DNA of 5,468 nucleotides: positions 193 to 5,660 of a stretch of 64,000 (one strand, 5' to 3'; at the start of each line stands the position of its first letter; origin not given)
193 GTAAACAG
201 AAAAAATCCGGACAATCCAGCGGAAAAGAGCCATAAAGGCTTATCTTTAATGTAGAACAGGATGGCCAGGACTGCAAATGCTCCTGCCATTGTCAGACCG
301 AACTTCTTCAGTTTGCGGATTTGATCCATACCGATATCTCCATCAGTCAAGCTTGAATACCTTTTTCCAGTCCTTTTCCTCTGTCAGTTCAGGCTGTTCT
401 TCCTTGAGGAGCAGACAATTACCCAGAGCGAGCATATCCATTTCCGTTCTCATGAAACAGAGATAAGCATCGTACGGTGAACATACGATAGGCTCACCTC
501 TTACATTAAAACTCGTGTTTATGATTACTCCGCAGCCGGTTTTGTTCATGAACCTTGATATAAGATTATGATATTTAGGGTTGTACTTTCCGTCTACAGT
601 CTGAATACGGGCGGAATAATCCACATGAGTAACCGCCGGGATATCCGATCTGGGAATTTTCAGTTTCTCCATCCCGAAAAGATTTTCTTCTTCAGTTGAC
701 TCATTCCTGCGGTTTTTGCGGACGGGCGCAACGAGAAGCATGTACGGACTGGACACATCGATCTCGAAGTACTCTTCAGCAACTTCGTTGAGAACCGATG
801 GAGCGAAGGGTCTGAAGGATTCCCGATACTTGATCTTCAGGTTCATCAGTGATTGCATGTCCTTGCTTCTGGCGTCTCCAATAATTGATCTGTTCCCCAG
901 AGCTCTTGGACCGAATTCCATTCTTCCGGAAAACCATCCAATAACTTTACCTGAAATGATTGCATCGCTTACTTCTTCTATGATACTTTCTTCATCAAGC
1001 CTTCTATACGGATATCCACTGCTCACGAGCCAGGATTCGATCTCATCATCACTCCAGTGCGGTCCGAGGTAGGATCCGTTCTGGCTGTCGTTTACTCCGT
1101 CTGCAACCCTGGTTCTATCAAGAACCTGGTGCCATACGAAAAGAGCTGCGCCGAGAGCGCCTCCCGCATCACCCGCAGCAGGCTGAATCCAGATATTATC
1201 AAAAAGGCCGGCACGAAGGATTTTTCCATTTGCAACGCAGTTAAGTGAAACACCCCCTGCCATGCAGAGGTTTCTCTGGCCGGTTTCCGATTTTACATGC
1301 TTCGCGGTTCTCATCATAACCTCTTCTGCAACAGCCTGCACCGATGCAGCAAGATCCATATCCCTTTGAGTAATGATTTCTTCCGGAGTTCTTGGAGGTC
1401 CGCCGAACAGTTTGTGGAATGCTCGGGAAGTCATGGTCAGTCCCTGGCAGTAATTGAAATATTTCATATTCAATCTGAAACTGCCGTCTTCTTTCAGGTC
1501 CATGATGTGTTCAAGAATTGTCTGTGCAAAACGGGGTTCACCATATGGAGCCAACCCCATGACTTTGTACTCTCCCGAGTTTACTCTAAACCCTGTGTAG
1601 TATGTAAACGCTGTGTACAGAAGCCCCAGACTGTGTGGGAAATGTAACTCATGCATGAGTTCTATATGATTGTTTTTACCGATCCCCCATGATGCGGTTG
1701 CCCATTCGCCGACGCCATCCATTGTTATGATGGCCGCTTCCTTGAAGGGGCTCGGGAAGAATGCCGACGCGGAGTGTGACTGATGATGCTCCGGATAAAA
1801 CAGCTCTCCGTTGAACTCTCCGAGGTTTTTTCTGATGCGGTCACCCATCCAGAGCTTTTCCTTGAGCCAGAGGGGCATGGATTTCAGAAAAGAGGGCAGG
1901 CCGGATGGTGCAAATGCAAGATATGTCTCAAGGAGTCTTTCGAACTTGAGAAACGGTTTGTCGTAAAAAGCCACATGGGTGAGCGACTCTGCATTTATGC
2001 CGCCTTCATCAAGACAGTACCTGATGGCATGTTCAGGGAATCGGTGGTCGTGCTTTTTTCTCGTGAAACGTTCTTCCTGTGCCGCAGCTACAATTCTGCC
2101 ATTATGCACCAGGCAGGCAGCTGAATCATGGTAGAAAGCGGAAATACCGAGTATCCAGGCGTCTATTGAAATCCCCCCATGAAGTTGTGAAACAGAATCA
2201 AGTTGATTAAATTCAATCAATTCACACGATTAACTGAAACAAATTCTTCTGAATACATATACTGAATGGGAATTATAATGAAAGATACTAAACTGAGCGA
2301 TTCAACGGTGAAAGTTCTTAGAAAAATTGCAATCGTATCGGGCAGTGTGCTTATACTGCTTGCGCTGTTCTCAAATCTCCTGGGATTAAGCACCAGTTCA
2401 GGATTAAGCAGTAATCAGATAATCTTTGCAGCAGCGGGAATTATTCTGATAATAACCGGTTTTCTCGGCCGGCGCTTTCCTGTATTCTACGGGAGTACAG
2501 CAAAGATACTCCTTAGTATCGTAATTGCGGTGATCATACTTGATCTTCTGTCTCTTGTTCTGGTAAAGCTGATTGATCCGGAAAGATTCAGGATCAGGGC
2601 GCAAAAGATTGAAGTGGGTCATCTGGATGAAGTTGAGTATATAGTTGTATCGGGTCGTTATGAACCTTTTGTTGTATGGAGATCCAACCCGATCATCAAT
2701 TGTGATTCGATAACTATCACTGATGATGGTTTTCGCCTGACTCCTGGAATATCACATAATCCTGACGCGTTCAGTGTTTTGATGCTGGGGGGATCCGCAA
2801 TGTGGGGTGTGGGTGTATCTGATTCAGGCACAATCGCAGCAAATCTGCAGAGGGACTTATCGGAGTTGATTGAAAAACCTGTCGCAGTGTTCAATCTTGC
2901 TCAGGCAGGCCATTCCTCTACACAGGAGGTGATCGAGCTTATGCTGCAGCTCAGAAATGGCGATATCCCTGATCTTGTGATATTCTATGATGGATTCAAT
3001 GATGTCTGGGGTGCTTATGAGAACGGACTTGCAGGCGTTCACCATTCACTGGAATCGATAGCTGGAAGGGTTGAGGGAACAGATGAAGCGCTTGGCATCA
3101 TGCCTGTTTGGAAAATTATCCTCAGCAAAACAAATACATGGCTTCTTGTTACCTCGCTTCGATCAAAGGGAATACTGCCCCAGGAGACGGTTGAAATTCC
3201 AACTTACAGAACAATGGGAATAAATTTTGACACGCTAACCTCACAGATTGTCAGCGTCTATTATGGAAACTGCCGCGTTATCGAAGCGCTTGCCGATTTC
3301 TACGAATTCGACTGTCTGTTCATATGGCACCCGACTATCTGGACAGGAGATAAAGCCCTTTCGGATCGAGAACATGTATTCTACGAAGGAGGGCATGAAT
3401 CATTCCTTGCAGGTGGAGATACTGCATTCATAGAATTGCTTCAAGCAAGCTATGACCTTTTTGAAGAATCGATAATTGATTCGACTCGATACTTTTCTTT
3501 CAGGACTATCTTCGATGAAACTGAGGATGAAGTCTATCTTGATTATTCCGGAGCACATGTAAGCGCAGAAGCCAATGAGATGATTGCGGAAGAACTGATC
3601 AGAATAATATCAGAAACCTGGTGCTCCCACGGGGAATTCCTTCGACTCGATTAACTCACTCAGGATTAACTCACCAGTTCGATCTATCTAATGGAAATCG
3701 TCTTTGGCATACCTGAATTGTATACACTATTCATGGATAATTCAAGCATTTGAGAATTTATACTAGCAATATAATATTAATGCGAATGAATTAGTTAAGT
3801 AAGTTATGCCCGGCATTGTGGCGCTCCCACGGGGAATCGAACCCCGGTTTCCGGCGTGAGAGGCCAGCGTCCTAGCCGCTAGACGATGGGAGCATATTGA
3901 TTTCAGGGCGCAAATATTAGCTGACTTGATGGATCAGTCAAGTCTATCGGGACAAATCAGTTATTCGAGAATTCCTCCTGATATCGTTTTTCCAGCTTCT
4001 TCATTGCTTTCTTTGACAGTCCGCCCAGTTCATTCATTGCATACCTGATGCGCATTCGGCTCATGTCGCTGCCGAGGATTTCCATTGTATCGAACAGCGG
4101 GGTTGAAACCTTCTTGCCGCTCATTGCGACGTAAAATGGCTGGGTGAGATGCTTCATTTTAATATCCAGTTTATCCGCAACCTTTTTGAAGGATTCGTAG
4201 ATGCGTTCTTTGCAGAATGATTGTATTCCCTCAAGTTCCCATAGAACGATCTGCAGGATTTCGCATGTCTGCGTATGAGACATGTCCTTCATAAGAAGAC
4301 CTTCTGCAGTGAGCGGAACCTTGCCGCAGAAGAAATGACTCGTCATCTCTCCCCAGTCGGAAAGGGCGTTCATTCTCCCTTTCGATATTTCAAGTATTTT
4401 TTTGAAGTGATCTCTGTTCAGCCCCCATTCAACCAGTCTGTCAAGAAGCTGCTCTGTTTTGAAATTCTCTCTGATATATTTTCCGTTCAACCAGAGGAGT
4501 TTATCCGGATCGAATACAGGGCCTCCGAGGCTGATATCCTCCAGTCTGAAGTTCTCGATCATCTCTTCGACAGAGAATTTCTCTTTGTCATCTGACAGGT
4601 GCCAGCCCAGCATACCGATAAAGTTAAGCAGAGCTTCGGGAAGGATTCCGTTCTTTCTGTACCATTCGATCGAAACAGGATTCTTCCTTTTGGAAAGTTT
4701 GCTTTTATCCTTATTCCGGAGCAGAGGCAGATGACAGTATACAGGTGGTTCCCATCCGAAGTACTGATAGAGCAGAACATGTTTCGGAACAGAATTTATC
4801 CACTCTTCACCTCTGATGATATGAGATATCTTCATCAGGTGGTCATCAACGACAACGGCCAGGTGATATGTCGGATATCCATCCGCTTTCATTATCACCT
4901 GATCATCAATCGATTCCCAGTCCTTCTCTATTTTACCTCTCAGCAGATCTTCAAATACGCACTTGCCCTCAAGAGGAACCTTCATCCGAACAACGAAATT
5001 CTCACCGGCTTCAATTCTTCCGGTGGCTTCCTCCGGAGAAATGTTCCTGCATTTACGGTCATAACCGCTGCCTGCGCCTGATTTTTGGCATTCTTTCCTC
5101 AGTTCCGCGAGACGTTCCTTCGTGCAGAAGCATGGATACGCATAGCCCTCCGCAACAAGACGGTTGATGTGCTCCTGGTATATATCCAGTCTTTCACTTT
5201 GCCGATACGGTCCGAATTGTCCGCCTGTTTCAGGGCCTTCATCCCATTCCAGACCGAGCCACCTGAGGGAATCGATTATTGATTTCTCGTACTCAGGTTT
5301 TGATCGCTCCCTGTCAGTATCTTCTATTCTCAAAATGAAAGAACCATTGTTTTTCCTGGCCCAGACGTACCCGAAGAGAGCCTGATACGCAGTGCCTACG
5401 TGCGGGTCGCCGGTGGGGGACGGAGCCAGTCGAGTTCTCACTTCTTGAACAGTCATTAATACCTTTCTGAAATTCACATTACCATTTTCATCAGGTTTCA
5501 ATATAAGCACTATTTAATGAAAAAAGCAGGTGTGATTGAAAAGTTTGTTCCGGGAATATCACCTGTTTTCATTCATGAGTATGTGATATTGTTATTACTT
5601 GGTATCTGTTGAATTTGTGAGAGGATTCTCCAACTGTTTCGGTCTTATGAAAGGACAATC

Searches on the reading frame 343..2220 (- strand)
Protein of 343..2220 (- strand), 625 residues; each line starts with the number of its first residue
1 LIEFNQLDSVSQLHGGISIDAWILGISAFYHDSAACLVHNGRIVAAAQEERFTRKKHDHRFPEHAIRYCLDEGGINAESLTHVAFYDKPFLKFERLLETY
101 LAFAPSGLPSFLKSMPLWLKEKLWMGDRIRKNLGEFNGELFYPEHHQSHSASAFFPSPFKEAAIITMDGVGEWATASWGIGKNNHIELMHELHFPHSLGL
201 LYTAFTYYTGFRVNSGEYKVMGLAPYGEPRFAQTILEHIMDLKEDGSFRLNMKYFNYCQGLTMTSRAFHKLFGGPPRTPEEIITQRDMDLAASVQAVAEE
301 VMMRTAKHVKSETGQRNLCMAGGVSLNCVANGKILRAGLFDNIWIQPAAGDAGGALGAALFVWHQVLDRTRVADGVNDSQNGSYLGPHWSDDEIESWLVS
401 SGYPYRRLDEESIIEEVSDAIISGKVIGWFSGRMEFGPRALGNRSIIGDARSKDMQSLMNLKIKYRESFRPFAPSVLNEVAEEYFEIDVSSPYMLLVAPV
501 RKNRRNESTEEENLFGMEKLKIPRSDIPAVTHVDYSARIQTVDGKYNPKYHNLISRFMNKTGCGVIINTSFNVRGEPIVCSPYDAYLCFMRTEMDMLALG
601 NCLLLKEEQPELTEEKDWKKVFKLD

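Call 14: search_protein_families(library=pfam, proteins=[window:343-2220:-], max_evalue=0.0001)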
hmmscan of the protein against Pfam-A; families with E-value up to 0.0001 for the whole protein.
window:343-2220:- (625 aa): 2 families
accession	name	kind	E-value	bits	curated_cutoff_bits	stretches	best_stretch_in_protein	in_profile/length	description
PF02543.21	Carbam_trans_N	-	1.9e-102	343.7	24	1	23-360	2-346/346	Carbamoyltransferase N-terminus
PF16861.10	Carbam_trans_C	-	1.4e-71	240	27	1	419-605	2-169/170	Carbamoyltransferase C-terminus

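Call 28: find_encoding_contigs(protein=window:343-2220:-, flank=10000, max_places=3)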
Protein window:343-2220:- (625 aa): 2 contigs read that carry it; 2 places shown.
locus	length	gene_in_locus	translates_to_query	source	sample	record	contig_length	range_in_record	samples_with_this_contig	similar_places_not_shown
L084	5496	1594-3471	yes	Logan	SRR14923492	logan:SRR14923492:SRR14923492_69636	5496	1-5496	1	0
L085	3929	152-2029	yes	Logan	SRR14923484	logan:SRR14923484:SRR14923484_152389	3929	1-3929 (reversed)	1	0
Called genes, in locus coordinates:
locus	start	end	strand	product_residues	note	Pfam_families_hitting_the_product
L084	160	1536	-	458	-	-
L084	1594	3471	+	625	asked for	PF02543:Carbam_trans_N, PF16861:Carbam_trans_C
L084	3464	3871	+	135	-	PF19588:SxtJ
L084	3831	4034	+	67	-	PF19451:DUF5989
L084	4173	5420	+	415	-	-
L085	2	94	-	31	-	?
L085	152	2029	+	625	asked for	PF02543:Carbam_trans_N, PF16861:Carbam_trans_C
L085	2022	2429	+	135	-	PF19588:SxtJ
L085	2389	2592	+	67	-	PF19451:DUF5989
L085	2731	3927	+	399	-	?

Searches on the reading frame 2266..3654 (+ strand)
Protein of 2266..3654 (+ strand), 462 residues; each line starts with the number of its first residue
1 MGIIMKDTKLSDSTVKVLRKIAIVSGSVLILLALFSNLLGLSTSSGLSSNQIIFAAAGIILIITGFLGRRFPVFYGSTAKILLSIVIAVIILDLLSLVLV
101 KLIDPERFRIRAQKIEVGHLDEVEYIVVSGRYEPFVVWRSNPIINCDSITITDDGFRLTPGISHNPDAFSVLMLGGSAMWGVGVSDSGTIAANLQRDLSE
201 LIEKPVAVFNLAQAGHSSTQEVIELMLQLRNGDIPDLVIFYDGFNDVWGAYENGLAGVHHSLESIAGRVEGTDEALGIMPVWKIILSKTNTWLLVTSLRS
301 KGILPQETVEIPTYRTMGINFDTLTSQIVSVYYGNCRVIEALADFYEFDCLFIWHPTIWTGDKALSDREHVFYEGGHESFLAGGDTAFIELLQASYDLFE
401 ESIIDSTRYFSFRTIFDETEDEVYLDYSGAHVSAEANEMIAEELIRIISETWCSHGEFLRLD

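Call 14: search_protein_families(library=pfam, proteins=[window:2266-3654:+], max_evalue=0.0001)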
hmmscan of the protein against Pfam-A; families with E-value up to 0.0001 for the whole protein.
window:2266-3654:+ (462 aa): 0 families

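Call 52: find_encoding_contigs(protein=window:2266-3654:+, flank=10000, max_places=3)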
Protein window:2266-3654:+ (462 aa): 1 contig read that carries it; 1 place shown.
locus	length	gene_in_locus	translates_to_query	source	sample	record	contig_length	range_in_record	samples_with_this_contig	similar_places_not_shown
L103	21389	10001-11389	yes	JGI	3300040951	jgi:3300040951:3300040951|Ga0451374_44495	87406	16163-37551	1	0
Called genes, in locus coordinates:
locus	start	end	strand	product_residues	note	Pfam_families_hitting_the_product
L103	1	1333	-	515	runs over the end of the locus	PF18962:Por_Secre_tail (weak)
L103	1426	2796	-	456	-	PF01554:MatE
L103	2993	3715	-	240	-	-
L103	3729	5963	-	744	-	PF13529:Peptidase_C39_2, PF25275:Golvesin_C, PF18962:Por_Secre_tail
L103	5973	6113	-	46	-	-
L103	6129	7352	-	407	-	-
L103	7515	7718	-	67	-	PF19451:DUF5989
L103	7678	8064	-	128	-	PF19588:SxtJ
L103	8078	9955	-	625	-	PF02543:Carbam_trans_N, PF16861:Carbam_trans_C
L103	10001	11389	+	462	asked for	-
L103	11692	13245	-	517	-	PF00749:tRNA-synt_1c, PF19269:Anticodon_2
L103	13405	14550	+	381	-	PF01071:GARS_A (weak), PF02786:CPSase_L_D2 (weak), PF08442:ATP-grasp_2, PF13549:ATP-grasp_5, PF24948:Citrate_synth_N, PF00549:Ligase_CoA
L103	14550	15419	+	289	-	PF02629:CoA_binding, PF13607:Succ_CoA_lig, PF00549:Ligase_CoA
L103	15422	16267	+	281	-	PF05681:Fumerase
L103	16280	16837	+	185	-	PF05683:Fumerase_C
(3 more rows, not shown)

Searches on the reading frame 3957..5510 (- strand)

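Call 14: search_protein_families(library=pfam, proteins=[window:3957-5510:-], max_evalue=0.0001)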
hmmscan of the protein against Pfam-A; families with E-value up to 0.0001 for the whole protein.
window:3957-5510:- (517 aa): 2 families
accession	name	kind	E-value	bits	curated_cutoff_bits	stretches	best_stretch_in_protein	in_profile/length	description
PF00749.27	tRNA-synt_1c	-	6e-111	370.8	23.4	1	23-340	1-314/314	tRNA synthetases class I (E and Q), catalytic domain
PF19269.4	Anticodon_2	-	4e-27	95.8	23.6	1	354-491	1-140/141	Anticodon binding domain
